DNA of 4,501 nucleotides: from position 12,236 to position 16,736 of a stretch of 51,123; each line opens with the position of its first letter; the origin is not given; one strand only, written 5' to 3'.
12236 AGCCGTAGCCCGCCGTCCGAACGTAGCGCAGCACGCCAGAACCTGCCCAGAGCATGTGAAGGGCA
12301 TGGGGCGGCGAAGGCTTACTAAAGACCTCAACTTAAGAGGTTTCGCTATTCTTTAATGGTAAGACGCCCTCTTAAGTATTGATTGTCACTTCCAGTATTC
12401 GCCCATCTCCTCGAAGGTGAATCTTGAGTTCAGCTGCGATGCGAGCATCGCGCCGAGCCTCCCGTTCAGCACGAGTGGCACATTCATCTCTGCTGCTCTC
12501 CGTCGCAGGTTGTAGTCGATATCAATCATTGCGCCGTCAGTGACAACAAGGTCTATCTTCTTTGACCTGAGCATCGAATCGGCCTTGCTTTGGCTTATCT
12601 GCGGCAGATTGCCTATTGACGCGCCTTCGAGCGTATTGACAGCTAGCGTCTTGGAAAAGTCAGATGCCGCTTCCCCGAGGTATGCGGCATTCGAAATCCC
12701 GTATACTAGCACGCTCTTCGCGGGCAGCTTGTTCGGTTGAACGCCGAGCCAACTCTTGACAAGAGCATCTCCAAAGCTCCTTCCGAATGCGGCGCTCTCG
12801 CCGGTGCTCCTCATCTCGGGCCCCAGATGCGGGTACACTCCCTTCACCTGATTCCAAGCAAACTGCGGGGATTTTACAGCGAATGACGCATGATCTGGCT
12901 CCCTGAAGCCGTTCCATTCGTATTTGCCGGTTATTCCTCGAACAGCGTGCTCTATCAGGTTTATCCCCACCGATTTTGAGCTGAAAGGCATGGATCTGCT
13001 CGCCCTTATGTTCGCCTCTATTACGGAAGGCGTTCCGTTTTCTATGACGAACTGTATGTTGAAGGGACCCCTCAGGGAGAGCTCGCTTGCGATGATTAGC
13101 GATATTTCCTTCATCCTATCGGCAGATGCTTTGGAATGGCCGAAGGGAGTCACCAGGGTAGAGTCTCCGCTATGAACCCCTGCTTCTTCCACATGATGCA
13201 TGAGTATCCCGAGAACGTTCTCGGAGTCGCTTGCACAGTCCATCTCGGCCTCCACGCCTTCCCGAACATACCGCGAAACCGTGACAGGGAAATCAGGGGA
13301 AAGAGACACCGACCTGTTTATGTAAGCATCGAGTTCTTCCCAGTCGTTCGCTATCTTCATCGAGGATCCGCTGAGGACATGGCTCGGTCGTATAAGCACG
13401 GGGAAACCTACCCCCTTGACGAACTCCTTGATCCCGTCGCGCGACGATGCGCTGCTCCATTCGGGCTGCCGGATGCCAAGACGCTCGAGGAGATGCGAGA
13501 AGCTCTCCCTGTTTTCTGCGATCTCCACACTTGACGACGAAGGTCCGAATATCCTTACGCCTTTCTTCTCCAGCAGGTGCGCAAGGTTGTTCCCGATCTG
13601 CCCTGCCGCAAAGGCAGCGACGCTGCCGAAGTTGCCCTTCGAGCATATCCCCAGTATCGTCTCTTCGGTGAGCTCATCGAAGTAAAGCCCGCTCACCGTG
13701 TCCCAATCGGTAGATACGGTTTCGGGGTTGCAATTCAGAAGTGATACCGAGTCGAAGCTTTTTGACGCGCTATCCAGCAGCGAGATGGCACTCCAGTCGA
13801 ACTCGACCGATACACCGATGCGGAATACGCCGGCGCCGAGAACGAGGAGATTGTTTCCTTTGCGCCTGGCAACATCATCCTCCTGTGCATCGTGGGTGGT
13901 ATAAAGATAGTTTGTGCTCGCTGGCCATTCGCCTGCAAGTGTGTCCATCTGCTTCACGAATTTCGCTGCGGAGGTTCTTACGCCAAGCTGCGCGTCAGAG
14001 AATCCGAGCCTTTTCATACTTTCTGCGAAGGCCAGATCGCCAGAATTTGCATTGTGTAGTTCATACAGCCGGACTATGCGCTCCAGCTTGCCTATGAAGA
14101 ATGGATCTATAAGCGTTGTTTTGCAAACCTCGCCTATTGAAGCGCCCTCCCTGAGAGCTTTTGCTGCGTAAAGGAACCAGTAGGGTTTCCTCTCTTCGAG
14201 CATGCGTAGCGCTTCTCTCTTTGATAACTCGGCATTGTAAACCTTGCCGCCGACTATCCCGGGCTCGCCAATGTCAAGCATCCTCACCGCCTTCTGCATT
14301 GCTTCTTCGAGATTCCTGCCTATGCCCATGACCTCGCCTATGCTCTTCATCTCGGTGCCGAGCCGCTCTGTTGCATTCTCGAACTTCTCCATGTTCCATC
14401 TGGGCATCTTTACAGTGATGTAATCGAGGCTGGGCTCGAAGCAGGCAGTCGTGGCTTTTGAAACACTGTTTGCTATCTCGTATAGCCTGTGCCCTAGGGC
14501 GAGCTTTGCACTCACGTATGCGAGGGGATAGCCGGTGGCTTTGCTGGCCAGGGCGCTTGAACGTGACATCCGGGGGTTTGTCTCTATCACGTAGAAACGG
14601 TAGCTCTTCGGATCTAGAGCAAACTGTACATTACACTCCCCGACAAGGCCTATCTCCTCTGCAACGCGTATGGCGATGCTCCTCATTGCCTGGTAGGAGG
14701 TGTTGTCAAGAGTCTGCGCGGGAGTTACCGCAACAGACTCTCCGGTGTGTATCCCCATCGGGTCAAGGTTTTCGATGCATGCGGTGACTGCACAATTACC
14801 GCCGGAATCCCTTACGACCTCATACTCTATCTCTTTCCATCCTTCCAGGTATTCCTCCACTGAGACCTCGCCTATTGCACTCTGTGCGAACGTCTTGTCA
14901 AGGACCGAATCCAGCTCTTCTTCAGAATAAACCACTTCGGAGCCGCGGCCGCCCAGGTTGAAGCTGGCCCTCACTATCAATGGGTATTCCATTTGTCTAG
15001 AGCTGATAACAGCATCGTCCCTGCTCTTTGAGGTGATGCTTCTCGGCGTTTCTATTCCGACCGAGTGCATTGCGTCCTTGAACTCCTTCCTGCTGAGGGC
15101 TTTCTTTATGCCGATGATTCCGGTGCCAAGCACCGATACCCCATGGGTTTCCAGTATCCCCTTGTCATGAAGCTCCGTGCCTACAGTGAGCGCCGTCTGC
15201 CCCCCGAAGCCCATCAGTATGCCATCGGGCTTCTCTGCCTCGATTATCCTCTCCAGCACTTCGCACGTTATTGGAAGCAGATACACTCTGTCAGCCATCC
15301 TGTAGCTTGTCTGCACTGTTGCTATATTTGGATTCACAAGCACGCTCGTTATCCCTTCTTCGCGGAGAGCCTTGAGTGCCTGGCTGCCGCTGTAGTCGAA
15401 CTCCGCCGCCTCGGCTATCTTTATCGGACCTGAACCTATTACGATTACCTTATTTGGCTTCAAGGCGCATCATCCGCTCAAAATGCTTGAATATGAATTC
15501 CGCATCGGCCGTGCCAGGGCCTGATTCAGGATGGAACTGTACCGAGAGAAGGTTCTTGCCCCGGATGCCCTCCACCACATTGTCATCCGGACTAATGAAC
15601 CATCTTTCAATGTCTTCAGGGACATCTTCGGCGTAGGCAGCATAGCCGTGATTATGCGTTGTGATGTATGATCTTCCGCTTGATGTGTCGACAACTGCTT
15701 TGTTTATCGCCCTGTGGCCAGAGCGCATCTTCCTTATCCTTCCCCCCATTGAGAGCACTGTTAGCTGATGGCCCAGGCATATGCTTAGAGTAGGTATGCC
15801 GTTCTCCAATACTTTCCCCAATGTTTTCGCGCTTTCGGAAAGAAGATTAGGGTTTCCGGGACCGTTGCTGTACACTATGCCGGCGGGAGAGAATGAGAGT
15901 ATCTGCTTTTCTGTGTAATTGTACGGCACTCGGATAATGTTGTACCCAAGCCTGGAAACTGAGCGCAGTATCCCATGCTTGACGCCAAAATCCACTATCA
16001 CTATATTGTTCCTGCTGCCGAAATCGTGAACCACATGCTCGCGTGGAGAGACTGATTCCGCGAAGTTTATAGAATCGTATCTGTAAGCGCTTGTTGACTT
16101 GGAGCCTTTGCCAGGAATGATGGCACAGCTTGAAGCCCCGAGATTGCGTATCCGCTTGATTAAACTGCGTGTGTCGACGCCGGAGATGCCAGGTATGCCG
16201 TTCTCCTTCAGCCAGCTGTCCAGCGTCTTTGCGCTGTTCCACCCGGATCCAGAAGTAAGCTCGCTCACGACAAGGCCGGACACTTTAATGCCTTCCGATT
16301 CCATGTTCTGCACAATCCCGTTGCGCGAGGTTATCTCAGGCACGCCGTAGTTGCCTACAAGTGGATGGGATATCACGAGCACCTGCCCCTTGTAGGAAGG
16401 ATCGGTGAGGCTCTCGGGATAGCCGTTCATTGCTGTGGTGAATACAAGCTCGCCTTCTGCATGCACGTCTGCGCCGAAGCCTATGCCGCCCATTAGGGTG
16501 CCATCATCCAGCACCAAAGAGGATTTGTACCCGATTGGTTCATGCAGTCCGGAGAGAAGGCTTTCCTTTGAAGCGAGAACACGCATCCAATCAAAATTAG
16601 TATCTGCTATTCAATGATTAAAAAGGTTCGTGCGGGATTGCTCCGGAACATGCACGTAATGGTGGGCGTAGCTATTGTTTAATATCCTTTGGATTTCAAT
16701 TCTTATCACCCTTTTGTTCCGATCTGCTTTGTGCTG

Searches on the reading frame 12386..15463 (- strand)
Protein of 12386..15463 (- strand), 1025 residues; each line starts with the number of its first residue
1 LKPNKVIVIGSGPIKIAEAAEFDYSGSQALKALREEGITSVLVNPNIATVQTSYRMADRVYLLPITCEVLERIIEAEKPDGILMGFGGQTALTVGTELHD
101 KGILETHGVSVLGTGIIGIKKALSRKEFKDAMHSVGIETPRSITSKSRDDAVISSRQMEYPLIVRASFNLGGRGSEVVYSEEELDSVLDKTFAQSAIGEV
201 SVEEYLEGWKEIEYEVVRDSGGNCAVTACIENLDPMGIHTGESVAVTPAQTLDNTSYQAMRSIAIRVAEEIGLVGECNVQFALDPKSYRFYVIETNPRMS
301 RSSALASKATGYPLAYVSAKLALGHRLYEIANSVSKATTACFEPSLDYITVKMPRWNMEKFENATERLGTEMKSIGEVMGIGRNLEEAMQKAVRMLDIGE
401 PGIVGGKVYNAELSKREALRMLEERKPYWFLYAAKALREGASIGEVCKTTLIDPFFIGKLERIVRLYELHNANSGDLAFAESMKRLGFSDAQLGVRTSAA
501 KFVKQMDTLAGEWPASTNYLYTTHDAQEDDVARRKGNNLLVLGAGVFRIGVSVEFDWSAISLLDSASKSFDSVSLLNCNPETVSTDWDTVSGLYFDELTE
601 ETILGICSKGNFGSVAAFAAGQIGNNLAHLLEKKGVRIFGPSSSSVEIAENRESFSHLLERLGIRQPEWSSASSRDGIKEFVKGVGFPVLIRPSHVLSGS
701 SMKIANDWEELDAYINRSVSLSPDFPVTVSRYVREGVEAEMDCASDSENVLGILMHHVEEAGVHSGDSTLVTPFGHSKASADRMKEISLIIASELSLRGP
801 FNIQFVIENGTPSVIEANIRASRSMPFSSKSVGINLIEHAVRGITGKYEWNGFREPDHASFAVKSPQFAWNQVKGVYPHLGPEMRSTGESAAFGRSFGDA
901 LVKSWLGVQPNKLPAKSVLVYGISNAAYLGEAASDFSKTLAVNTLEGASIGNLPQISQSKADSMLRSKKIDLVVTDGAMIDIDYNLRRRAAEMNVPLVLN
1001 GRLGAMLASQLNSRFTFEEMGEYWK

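Call 52: search_protein_families(library=pfam, proteins=[window:12386-15463:-], max_evalue=0.00001)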
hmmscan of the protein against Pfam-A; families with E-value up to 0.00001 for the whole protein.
window:12386-15463:- (1025 aa): 8 families
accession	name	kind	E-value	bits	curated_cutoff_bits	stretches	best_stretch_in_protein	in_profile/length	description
PF02786.22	CPSase_L_D2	-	1.6e-88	296.1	19.8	2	125-329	2-210/211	Carbamoyl-phosphate synthase L chain, ATP binding domain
PF25596.1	CPSase_L_D1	-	8.7e-68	226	27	2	4-119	3-116/118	Carbamoyl phosphate synthase preATP-grasp domain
PF02222.28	ATP-grasp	-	1.3e-14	54.7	27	1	132-298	3-162/179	ATP-grasp domain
PF02787.25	CPSase_L_D3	-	1.8e-13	50.7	26.6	1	421-494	2-77/80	Carbamoyl-phosphate synthetase large chain, oligomerisation domain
PF15632.11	ATPgrasp_Ter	-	4.4e-13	49.6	29.1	1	783-856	48-119/131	ATP-grasp in the biosynthetic pathway with Ter operon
PF07478.18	Dala_Dala_lig_C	-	1.2e-11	44.9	24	0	155-306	32-185/204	D-ala D-ala ligase C-terminus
PF02655.19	ATP-grasp_3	-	3.1e-07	31.1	23.2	0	130-300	9-158/160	ATP-grasp domain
PF01071.24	GARS_A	-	3.5e-07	30.7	27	0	128-219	5-101/194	Phosphoribosylglycinamide synthetase, ATP-grasp (A) domain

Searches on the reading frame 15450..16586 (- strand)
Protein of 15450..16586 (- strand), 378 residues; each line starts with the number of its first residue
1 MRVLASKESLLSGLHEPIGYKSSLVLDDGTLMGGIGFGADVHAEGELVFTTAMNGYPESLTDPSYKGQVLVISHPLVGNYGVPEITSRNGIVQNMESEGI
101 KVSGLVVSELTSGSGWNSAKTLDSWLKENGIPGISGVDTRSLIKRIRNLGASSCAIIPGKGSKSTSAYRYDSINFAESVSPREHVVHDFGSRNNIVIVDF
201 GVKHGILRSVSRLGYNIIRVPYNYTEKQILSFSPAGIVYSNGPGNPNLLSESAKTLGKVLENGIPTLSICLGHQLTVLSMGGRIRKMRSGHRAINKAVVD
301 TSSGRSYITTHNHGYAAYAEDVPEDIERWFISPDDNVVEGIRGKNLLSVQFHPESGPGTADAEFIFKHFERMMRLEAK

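Call 52: search_protein_families(library=pfam, proteins=[window:15450-16586:-], max_evalue=0.00001)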
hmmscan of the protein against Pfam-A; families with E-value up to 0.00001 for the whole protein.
window:15450-16586:- (378 aa): 3 families
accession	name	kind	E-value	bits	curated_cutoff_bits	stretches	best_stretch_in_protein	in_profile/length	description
PF00988.28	CPSase_sm_chain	-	4.2e-42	143.4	27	1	24-156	1-126/126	Carbamoyl-phosphate synthase small chain, CPSase domain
PF00117.34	GATase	-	9.9e-41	139.9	22.8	1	196-370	1-188/190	Glutamine amidotransferase class-I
PF07722.19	Peptidase_C26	-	7.5e-06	26.3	20.5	0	257-354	99-219/219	Peptidase C26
